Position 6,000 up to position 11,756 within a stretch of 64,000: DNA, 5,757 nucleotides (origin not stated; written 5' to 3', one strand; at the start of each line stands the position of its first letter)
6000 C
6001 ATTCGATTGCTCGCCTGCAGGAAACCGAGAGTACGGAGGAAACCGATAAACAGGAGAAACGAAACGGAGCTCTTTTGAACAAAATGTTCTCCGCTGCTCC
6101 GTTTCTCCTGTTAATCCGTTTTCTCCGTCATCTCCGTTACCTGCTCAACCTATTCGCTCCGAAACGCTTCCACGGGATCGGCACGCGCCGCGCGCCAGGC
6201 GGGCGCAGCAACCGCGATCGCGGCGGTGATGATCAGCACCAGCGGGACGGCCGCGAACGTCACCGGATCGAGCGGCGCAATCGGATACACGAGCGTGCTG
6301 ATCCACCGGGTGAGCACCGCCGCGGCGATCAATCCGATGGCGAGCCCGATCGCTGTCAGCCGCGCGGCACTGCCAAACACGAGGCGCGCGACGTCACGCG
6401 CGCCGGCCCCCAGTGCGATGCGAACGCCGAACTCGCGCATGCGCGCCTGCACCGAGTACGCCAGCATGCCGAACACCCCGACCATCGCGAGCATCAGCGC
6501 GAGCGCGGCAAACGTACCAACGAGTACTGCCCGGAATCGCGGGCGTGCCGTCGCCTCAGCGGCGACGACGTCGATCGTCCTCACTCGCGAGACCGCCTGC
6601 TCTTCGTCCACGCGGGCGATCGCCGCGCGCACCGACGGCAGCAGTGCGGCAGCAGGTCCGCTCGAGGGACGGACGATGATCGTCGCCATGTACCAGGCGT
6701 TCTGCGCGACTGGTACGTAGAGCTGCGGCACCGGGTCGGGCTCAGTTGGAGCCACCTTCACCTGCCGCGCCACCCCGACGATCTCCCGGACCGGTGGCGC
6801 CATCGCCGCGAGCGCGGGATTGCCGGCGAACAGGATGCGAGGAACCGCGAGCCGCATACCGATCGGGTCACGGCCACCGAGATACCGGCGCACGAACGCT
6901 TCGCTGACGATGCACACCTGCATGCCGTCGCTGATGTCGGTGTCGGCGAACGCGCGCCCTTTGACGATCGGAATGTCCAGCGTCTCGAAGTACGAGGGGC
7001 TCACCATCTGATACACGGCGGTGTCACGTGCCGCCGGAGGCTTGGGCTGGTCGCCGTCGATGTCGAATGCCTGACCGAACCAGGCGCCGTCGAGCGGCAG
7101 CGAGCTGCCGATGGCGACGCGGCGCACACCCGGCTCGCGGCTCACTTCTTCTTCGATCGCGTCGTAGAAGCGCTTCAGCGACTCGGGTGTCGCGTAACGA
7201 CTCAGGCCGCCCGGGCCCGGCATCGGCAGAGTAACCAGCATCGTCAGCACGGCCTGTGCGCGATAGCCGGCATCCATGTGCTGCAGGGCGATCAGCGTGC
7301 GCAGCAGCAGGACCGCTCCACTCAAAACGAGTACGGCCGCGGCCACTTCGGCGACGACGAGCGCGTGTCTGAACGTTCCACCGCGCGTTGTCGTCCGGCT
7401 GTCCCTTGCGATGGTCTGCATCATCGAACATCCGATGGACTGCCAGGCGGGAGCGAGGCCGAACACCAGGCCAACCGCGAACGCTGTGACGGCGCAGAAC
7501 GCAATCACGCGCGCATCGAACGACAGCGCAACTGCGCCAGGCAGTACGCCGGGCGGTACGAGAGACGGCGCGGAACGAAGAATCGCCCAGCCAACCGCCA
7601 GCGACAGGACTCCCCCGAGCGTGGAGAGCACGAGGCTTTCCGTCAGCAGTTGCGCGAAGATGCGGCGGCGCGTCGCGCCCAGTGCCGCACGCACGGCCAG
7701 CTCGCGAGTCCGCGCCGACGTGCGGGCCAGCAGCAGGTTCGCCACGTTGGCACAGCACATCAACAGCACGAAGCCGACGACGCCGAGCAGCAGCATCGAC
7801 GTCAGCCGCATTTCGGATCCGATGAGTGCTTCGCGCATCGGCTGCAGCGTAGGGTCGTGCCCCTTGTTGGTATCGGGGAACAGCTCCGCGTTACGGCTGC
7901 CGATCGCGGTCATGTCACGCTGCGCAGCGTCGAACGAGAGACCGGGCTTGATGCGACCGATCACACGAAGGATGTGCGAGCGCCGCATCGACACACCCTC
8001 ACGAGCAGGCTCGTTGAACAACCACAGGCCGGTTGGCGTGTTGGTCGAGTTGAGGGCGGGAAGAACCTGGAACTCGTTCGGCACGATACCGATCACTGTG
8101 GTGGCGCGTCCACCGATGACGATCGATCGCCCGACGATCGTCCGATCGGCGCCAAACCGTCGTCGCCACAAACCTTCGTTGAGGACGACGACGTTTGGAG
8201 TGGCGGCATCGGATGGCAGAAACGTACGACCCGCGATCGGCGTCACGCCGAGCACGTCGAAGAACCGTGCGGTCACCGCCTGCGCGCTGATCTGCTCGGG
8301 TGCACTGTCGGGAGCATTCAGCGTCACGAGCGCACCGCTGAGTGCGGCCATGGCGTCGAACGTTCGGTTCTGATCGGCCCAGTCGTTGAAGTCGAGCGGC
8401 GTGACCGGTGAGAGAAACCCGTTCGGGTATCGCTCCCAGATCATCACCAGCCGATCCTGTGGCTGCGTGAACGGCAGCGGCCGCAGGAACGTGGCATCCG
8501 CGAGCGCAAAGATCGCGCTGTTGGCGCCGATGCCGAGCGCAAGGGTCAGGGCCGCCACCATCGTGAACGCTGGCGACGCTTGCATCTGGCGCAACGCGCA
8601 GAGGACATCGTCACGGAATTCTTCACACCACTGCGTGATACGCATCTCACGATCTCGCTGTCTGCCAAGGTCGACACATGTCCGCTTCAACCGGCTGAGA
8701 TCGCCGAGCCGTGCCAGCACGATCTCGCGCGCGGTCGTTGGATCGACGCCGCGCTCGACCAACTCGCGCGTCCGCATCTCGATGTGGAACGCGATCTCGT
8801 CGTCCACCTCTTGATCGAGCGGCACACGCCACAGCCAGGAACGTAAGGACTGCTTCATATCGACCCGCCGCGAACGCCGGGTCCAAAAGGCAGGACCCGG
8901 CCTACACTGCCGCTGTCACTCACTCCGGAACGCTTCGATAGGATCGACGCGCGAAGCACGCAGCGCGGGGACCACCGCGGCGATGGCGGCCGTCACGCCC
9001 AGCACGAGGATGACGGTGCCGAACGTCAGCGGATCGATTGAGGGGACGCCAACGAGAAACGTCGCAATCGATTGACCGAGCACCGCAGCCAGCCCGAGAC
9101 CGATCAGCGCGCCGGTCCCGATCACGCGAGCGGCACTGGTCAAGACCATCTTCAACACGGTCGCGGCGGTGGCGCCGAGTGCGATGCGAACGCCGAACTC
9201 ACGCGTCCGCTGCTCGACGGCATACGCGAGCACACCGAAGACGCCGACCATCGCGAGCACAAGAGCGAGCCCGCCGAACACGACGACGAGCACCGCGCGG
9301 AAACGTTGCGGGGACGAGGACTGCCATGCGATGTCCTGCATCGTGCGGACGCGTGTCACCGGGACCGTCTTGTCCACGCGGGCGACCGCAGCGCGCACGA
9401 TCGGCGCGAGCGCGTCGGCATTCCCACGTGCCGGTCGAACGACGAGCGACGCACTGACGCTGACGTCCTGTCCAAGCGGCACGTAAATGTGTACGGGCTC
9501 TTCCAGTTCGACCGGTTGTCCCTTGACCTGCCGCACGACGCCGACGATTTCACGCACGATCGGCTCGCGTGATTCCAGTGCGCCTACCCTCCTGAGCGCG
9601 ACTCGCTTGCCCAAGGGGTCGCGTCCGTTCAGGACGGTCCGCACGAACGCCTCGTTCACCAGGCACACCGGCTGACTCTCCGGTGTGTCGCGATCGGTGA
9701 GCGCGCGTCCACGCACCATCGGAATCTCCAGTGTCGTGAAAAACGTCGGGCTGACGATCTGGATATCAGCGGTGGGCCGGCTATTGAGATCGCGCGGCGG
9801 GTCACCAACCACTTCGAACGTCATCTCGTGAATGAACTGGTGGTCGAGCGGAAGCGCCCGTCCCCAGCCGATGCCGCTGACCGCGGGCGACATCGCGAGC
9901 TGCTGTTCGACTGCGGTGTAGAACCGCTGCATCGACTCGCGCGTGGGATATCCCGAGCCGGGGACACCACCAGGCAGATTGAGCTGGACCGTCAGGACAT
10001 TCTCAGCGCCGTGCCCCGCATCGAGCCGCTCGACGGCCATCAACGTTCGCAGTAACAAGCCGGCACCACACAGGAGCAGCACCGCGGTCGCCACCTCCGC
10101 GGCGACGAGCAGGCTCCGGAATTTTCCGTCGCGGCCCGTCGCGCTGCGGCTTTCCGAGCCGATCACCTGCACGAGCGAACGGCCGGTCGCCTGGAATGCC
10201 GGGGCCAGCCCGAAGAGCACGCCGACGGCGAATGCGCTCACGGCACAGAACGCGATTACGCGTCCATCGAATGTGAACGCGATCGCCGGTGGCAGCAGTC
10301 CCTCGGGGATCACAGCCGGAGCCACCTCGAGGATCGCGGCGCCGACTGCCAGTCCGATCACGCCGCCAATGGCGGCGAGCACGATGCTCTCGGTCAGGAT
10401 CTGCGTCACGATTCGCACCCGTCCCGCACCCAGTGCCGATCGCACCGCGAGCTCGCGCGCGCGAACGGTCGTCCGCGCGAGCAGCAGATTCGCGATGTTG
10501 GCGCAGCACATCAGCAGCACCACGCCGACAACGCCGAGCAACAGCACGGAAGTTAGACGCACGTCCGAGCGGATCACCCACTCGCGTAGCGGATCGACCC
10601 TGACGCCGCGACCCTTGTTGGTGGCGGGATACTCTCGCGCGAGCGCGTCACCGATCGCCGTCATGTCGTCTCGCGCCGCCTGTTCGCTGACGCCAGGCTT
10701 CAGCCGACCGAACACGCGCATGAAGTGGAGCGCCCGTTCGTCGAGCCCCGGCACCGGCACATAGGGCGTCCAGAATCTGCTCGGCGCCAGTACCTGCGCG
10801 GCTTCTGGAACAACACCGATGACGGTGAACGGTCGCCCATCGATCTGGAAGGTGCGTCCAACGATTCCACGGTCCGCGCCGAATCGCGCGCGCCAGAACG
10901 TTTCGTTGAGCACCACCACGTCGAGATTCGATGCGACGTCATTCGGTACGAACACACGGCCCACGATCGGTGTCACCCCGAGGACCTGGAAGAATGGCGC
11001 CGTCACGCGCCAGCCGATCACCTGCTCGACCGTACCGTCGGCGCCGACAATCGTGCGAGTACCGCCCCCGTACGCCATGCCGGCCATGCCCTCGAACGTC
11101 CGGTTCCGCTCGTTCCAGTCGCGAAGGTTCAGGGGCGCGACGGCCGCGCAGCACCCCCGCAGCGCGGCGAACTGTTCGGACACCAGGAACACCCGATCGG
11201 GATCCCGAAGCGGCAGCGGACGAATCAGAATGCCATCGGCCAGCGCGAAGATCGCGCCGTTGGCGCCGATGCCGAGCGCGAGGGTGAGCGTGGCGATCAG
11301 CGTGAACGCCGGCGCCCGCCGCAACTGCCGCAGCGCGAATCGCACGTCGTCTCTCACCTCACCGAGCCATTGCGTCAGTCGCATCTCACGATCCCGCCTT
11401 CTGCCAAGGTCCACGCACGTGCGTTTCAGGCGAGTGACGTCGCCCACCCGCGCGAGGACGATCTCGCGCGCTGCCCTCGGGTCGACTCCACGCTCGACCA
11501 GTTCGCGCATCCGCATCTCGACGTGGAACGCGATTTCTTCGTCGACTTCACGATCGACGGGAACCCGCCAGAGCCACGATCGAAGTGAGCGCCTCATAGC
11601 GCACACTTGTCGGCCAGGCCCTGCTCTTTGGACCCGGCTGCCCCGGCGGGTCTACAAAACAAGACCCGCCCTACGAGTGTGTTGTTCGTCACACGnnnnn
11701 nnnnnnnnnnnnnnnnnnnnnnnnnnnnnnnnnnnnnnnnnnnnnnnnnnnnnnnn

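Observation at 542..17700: PadR-headed tandem array of six ATPase-less duplicated MacB/FtsX-type permeases: possibly a sensor bank rather than a transporter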

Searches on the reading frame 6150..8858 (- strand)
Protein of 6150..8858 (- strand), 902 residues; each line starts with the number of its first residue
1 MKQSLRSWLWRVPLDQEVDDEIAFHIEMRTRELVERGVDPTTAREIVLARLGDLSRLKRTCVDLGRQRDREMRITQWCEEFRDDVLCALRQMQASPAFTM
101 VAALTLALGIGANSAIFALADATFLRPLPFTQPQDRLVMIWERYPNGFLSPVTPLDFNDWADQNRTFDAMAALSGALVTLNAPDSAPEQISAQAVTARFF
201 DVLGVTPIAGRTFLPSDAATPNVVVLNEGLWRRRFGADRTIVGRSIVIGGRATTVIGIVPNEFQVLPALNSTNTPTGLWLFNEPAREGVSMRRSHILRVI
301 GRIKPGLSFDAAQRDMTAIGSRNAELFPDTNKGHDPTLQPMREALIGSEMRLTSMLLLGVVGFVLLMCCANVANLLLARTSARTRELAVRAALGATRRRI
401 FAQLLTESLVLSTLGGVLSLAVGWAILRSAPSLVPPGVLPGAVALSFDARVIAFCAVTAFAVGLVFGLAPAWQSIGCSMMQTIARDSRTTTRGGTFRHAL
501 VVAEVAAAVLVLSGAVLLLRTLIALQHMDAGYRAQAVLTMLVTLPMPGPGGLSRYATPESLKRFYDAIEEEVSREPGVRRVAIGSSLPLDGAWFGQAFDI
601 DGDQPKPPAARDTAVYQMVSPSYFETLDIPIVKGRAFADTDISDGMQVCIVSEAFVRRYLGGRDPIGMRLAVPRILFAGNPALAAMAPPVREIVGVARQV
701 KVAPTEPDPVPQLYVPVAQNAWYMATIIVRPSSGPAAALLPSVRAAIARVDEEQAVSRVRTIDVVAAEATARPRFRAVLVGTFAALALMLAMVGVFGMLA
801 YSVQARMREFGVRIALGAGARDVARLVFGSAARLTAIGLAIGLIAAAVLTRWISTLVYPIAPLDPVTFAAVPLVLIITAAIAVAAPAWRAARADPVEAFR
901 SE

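Call 5: search_protein_families(library=pfam, proteins=[window:6150-8858:-], max_evalue=0.01)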
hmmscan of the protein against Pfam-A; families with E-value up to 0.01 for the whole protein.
window:6150-8858:- (902 aa): 2 families
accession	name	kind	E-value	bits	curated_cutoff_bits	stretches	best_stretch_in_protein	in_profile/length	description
PF12704.14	MacB_PCD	-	2.7e-30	106.6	27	2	99-318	1-206/207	MacB-like periplasmic core domain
PF02687.27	FtsX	-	3.4e-26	92.1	25.5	2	782-895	2-120/120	FtsX-like permease C-terminal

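Call 6: search_protein_families(library=ncbifam, proteins=[window:6150-8858:-], max_evalue=0.01)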
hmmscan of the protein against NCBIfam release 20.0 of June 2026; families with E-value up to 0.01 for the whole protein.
window:6150-8858:- (902 aa): 3 families
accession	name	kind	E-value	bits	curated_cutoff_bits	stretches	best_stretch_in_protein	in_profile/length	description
TIGR03434.1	ADOP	subfamily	2.5e-244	813.1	622.3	1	82-902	2-803/803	ADOP family duplicated permease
NF007826.0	PRK10535.1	equivalog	6.2e-27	94.1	966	2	191-485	368-647/648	macrolide ABC transporter ATP-binding protein/permease MacB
NF038403.1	perm_prefix_1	domain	2.5e-11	43.2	30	1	13-60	10-57/59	permease prefix domain 1-containing protein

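Call 90: find_encoding_contigs(protein=window:6150-8858:-, flank=10000, max_places=3)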
Protein window:6150-8858:- (902 aa): 1 contig read that carries it; 1 place shown.
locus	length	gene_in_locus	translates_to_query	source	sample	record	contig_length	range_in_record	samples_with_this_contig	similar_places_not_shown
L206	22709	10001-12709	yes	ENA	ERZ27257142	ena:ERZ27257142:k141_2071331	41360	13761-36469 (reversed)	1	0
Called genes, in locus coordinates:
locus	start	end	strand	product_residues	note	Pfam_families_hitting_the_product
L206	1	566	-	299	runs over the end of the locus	PF00326:Peptidase_S9 (faint), PF23678:YqhI (weak), PF01738:DLH, PF02129:Peptidase_S15 (weak)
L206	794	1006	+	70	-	-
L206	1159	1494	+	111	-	PF03551:PadR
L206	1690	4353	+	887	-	PF12704:MacB_PCD, PF02687:FtsX, PF12704:MacB_PCD, PF02687:FtsX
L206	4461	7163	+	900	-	PF12704:MacB_PCD, PF02687:FtsX, PF12704:MacB_PCD, PF02687:FtsX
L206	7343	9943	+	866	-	PF12704:MacB_PCD, PF02687:FtsX, PF12704:MacB_PCD, PF02687:FtsX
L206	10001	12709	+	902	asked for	PF12704:MacB_PCD, PF02687:FtsX, PF12704:MacB_PCD, PF02687:FtsX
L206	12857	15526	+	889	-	PF12704:MacB_PCD, PF02687:FtsX, PF12704:MacB_PCD, PF02687:FtsX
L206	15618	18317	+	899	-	PF12704:MacB_PCD, PF02687:FtsX, PF12704:MacB_PCD, PF02687:FtsX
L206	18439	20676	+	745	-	PF13464:RodZ_C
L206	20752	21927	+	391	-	-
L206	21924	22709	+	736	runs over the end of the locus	PF13174:TPR_6 (faint), PF01464:SLT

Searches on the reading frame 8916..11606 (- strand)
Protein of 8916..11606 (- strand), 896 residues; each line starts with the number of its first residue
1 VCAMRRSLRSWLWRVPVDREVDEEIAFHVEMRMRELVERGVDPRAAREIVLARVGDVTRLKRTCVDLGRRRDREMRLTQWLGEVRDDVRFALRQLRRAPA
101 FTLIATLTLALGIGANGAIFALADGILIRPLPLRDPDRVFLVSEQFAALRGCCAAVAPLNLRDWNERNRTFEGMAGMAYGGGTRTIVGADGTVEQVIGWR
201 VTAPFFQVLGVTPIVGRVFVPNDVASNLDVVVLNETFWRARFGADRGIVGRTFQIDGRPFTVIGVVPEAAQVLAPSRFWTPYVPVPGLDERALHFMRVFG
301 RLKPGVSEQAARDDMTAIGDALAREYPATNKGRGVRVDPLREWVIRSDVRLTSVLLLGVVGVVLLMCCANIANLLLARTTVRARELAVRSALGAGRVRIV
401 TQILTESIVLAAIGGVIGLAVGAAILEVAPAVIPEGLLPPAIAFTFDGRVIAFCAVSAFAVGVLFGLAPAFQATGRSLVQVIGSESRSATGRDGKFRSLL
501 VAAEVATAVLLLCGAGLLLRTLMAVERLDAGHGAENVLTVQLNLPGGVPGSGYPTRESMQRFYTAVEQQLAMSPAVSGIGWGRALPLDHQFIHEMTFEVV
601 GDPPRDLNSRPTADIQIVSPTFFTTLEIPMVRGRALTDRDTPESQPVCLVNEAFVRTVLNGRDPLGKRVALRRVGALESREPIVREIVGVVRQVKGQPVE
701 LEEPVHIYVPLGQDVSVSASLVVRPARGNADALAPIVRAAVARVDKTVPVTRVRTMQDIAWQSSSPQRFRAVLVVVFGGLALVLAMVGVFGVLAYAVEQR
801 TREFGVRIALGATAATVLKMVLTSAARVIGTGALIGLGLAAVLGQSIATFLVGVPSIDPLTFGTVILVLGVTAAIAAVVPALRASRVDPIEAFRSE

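Call 5: search_protein_families(library=pfam, proteins=[window:8916-11606:-], max_evalue=0.01)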
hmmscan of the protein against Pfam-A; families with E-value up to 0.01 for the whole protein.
window:8916-11606:- (896 aa): 2 families
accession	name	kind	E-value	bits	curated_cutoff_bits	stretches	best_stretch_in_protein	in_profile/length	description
PF12704.14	MacB_PCD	-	1.2e-32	114.3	27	2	102-317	1-206/207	MacB-like periplasmic core domain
PF02687.27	FtsX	-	4.8e-23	81.9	25.5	2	776-889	2-120/120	FtsX-like permease C-terminal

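Call 6: search_protein_families(library=ncbifam, proteins=[window:8916-11606:-], max_evalue=0.01)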
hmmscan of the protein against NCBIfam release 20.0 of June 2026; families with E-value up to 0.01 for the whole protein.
window:8916-11606:- (896 aa): 3 families
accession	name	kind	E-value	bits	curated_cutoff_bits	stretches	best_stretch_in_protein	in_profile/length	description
TIGR03434.1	ADOP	subfamily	1.7e-244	813.6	622.3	1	85-896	2-803/803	ADOP family duplicated permease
NF007826.0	PRK10535.1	equivalog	4.7e-28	97.8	966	2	201-476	372-639/648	macrolide ABC transporter ATP-binding protein/permease MacB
NF038403.1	perm_prefix_1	domain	7.5e-11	41.7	30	1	14-63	8-57/59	permease prefix domain 1-containing protein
